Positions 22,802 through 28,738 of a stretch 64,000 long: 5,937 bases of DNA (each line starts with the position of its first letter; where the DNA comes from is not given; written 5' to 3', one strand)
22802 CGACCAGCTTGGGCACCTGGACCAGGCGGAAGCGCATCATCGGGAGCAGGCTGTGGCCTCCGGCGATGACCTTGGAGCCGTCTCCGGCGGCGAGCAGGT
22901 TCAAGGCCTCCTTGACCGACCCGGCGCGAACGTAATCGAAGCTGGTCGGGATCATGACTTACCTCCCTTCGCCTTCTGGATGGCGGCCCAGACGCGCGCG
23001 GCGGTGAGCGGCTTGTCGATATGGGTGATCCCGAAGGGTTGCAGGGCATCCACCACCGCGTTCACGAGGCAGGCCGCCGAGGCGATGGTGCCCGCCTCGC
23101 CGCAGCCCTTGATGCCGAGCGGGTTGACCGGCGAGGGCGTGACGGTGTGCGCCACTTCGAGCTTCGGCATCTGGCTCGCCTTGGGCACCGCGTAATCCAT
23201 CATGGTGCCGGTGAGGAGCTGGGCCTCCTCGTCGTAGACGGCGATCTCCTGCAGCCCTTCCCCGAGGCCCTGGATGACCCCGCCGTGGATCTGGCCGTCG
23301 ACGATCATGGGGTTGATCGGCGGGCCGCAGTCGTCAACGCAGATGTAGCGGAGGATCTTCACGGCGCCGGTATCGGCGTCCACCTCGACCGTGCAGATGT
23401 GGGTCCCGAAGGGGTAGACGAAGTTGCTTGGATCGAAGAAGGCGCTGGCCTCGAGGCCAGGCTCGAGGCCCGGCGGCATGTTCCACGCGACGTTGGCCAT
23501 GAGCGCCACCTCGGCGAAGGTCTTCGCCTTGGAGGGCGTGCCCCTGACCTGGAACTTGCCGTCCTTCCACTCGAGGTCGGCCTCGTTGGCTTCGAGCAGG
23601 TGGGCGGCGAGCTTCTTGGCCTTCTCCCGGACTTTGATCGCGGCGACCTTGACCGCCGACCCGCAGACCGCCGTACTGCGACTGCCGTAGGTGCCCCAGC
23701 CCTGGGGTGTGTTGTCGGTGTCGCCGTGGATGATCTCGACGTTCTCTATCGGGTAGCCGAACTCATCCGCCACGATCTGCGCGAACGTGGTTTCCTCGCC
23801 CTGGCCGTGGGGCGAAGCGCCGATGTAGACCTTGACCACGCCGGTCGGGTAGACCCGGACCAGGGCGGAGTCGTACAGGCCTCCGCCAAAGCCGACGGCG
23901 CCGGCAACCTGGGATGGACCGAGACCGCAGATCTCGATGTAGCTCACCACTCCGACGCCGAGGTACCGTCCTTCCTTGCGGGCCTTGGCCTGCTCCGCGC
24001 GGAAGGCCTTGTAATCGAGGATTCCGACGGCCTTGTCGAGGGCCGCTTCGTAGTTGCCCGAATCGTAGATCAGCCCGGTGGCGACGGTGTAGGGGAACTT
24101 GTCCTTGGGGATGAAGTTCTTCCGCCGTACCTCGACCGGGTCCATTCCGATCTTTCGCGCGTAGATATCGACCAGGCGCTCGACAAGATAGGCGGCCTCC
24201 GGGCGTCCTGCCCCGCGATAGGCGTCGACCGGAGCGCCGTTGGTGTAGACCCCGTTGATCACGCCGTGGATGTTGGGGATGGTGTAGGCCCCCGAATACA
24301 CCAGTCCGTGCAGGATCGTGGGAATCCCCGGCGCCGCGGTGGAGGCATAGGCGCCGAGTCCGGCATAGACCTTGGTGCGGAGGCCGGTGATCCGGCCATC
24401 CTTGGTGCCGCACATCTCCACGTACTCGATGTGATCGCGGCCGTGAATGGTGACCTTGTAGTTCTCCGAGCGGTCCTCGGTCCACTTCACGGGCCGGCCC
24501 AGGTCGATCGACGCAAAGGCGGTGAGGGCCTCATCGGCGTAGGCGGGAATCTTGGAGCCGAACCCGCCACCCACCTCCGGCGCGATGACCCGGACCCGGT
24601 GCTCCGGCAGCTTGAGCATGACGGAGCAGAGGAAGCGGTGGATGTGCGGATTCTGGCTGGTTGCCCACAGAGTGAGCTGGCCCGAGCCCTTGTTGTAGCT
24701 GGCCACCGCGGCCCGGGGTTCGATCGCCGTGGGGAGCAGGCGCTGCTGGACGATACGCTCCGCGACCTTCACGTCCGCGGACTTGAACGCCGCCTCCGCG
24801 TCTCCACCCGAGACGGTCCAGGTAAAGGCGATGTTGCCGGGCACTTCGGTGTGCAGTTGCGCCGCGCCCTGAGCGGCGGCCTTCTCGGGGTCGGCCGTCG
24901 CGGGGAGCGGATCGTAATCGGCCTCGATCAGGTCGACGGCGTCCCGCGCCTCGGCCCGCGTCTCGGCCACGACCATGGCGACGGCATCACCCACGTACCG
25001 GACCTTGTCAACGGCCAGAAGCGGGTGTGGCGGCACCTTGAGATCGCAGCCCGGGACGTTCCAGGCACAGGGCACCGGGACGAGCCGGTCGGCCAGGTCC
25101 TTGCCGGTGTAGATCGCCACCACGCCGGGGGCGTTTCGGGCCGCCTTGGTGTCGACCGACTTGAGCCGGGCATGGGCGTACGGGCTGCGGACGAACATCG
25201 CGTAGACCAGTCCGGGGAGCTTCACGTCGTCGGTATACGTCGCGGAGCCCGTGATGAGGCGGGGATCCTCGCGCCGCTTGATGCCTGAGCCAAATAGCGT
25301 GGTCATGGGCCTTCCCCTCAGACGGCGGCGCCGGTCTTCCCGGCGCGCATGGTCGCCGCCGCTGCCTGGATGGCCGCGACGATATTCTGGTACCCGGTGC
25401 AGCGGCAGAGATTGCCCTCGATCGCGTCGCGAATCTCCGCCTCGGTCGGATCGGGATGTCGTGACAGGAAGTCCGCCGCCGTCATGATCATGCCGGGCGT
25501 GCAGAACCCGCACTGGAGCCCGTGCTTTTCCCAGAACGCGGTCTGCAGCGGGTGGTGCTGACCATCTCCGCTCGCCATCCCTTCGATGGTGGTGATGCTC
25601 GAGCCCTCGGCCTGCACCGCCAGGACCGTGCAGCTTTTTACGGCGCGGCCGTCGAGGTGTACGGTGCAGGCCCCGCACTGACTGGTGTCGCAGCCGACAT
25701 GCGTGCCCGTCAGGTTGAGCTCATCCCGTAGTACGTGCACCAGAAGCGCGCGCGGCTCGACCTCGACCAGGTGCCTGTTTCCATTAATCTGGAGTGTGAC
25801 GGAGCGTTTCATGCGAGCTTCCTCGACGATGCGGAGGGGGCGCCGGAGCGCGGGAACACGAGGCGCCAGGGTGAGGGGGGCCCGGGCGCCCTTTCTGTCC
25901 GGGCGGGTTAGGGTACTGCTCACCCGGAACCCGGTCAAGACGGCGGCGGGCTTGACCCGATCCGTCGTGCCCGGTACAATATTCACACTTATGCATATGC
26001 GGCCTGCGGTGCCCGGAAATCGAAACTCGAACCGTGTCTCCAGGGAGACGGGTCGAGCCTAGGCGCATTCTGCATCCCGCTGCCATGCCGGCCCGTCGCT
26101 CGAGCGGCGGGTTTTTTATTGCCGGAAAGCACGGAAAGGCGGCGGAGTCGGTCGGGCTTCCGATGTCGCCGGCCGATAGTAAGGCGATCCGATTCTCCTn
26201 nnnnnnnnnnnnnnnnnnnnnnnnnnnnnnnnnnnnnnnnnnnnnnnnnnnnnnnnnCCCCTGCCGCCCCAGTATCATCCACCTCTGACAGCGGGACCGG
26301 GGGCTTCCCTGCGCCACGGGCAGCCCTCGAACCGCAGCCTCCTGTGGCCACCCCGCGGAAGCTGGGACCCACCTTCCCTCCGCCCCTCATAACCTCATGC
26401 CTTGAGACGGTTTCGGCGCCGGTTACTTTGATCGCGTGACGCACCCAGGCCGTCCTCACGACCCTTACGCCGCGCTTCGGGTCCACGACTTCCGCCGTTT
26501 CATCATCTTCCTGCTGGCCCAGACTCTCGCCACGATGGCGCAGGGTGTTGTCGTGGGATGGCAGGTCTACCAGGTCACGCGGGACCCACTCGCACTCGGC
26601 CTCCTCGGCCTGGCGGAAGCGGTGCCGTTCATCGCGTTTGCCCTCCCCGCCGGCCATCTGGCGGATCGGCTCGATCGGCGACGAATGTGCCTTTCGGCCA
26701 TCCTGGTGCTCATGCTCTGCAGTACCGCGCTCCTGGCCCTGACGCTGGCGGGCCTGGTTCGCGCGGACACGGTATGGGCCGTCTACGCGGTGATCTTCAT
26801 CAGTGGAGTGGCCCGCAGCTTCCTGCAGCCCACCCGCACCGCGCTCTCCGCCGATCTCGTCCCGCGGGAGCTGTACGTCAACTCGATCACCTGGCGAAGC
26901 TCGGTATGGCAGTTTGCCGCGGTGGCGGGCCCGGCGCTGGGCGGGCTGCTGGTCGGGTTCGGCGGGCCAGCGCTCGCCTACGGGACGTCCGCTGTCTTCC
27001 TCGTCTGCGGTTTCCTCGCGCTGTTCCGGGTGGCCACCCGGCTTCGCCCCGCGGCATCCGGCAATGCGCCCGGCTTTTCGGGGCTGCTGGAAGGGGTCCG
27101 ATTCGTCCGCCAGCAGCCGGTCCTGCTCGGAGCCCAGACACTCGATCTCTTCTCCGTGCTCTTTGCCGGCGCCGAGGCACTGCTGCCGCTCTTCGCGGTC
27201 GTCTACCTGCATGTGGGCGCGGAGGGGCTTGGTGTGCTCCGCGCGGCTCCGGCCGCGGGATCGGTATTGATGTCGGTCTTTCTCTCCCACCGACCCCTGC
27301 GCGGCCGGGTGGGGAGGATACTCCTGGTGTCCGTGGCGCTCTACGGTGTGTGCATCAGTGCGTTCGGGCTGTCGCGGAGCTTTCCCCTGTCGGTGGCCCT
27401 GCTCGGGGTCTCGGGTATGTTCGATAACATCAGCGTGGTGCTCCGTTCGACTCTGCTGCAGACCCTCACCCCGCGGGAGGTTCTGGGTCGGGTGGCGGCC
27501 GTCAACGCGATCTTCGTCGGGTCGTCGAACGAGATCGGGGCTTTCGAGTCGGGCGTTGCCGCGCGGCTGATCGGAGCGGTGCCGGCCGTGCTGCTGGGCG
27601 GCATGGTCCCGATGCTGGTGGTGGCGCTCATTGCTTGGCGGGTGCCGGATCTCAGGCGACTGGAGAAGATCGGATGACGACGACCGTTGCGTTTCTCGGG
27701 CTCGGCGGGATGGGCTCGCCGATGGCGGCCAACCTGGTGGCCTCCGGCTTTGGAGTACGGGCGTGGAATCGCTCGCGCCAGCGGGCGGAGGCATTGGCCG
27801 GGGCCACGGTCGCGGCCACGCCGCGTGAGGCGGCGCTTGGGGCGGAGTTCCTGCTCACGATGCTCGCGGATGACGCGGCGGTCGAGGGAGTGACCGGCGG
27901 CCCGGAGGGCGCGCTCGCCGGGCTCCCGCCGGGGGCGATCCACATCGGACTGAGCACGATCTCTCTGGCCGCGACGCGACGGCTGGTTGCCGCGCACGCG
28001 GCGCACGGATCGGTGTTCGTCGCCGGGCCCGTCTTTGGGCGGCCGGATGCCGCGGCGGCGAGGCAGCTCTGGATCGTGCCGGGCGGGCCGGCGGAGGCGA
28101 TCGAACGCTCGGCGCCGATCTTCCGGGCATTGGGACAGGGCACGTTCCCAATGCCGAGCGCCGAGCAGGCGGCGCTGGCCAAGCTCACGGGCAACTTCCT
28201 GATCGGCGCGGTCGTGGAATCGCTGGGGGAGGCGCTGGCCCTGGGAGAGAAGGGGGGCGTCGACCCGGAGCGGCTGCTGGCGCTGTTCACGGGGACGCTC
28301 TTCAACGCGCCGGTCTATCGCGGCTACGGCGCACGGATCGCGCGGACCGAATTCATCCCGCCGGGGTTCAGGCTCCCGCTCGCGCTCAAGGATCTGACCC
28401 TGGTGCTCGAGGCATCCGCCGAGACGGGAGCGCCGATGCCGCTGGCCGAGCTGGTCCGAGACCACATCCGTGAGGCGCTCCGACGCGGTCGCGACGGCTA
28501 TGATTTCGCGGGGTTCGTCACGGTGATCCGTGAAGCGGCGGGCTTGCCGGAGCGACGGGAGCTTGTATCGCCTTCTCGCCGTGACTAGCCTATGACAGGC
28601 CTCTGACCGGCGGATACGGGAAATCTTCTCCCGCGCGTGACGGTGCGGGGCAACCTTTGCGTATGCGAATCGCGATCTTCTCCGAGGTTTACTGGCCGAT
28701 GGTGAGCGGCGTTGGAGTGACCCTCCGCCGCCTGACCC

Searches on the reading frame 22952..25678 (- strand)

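Call 10: search_protein_families(library=pfam, proteins=[window:22952-25678:-], max_evalue=0.001)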
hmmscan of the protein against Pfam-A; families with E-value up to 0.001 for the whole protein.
window:22952-25678:- (908 aa): 3 families
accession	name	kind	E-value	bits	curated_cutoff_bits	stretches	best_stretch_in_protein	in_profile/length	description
PF20256.3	MoCoBD_2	-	1.7e-91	307.1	27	1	554-838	6-283/283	Molybdopterin cofactor-binding domain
PF02738.23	MoCoBD_1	-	7.2e-78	261.5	27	1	275-522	1-244/244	Molybdopterin cofactor-binding domain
PF01315.27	Ald_Xan_dh_C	-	1.5e-29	103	31.3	1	143-259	1-110/110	Aldehyde oxidase and xanthine dehydrogenase, a/b hammerhead domain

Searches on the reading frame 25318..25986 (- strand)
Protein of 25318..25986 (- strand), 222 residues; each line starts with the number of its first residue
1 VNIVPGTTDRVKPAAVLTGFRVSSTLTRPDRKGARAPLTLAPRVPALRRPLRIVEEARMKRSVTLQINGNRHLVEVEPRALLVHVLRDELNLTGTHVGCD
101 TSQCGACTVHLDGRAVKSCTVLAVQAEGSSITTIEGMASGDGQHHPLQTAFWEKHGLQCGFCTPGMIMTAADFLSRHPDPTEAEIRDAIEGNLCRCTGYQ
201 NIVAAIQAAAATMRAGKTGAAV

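Call 10: search_protein_families(library=pfam, proteins=[window:25318-25986:-], max_evalue=0.001)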
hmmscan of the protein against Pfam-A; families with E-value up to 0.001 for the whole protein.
window:25318-25986:- (222 aa): 3 families
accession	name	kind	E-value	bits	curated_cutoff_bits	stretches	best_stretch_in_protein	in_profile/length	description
PF01799.25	Fer2_2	-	9.1e-35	119.1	30.3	1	133-207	1-75/75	[2Fe-2S] binding domain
PF00111.32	Fer2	-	2e-06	28.1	21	1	66-119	2-55/77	2Fe-2S iron-sulfur cluster binding domain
PF13085.11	Fer2_3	-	0.00031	21.2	27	1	97-137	50-89/107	2Fe-2S iron-sulfur cluster binding domain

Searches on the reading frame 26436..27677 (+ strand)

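Call 10: search_protein_families(library=pfam, proteins=[window:26436-27677:+], max_evalue=0.001)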
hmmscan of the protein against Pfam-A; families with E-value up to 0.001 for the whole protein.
window:26436-27677:+ (413 aa): 2 families
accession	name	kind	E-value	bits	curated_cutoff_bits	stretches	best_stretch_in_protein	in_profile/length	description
PF05977.19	MFS_3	-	2.5e-34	119.1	27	1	10-404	3-394/524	Transmembrane secretion effector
PF07690.21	MFS_1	-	3.4e-29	102.3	33.4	1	28-365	7-343/347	Major Facilitator Superfamily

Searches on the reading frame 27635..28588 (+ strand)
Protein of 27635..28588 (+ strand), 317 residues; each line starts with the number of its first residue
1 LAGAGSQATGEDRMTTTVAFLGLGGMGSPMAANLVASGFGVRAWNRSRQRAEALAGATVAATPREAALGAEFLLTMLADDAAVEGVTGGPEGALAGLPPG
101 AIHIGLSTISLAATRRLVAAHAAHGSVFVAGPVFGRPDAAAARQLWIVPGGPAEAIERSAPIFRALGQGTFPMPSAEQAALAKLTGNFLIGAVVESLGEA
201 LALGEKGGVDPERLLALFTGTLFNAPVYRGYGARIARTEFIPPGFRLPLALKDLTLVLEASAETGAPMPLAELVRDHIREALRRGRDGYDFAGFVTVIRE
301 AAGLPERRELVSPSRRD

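Call 10: search_protein_families(library=pfam, proteins=[window:27635-28588:+], max_evalue=0.001)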
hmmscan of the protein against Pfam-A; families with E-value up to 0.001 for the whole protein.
window:27635-28588:+ (317 aa): 5 families
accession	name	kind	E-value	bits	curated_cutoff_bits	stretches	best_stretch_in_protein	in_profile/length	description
PF03446.21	NAD_binding_2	-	5.4e-35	121.2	21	1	17-170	1-156/161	NAD binding domain of 6-phosphogluconate dehydrogenase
PF14833.11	NAD_binding_11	-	1.9e-17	64.1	30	1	180-297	4-121/122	NAD-binding of NADP-dependent 3-hydroxyisobutyrate dehydrogenase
PF21761.2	RedAm-like_C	-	6.2e-06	26.9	27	1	193-299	19-126/127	NADPH-dependent reductive aminase-like, C-terminal domain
PF03807.23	F420_oxidored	-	0.00011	23.1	21.6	1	17-72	1-62/94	NADP oxidoreductase coenzyme F420-dependent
PF02826.25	2-Hacid_dh_C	-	0.0005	19.9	25.1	1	8-120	29-140/178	D-isomer specific 2-hydroxyacid dehydrogenase, NAD binding domain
